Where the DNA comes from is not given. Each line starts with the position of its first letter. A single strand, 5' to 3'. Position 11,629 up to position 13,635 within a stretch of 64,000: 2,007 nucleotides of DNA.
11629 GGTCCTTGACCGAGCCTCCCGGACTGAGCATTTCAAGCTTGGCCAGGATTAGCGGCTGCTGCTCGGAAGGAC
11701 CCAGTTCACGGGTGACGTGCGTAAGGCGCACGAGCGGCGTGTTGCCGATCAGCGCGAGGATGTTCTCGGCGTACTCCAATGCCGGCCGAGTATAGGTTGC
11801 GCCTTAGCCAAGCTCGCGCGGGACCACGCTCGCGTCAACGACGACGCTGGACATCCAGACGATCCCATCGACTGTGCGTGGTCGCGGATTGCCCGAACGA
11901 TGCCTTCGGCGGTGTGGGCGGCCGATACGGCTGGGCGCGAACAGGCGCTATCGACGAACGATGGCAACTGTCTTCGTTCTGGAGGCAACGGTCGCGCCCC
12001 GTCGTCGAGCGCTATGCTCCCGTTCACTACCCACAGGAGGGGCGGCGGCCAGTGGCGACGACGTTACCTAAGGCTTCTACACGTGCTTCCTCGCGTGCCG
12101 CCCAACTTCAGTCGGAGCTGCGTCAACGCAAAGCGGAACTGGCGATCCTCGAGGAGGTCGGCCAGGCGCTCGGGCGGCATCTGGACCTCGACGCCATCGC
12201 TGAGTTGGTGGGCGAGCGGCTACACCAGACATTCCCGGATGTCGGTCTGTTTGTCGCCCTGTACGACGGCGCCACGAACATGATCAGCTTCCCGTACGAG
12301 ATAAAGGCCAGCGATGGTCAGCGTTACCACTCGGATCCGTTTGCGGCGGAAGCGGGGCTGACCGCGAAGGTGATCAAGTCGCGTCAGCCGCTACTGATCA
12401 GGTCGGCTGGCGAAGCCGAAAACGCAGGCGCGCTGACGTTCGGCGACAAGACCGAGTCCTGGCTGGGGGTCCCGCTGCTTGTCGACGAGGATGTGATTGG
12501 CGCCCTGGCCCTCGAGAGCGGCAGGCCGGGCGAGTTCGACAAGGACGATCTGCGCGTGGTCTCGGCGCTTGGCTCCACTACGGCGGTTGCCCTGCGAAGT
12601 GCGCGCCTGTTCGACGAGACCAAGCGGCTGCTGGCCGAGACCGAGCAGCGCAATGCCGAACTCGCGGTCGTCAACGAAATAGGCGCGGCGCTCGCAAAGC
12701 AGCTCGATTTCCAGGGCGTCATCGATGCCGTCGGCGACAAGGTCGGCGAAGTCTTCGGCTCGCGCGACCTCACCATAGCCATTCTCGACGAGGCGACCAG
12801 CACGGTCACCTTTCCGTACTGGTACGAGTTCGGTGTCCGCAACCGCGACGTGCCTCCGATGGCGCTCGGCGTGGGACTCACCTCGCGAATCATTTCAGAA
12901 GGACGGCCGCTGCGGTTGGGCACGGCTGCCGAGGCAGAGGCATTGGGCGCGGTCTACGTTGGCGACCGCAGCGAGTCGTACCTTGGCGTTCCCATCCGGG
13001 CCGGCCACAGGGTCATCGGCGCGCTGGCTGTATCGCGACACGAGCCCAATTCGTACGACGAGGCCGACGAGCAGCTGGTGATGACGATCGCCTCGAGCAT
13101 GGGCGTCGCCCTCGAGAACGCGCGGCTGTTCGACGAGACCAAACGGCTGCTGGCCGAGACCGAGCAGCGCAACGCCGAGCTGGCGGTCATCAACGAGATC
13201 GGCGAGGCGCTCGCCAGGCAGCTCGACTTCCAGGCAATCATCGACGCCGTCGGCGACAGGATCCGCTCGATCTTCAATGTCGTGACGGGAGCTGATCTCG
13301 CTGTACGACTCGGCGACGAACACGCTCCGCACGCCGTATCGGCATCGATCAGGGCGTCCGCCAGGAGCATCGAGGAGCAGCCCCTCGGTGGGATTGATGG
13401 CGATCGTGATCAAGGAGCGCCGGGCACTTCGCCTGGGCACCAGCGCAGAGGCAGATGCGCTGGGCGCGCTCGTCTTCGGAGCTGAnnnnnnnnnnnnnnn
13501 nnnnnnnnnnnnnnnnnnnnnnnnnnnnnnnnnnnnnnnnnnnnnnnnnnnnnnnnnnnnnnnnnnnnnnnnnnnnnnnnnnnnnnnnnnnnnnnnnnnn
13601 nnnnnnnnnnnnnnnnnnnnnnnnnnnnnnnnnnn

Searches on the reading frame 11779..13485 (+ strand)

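Call 86: search_protein_families(library=pfam, proteins=[window:11779-13485:+], max_evalue=0.0001)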
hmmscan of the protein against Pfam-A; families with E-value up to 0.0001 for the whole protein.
window:11779-13485:+ (568 aa): 3 families
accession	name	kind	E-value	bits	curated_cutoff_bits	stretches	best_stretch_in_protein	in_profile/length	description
PF13185.12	GAF_2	-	1.4e-31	109.9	28.6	2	135-272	2-135/136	GAF domain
PF01590.32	GAF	-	1.4e-23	84.3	22.4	2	136-272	1-133/133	GAF domain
PF13492.12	GAF_3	-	1.3e-14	55.1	27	2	179-272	41-127/129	GAF domain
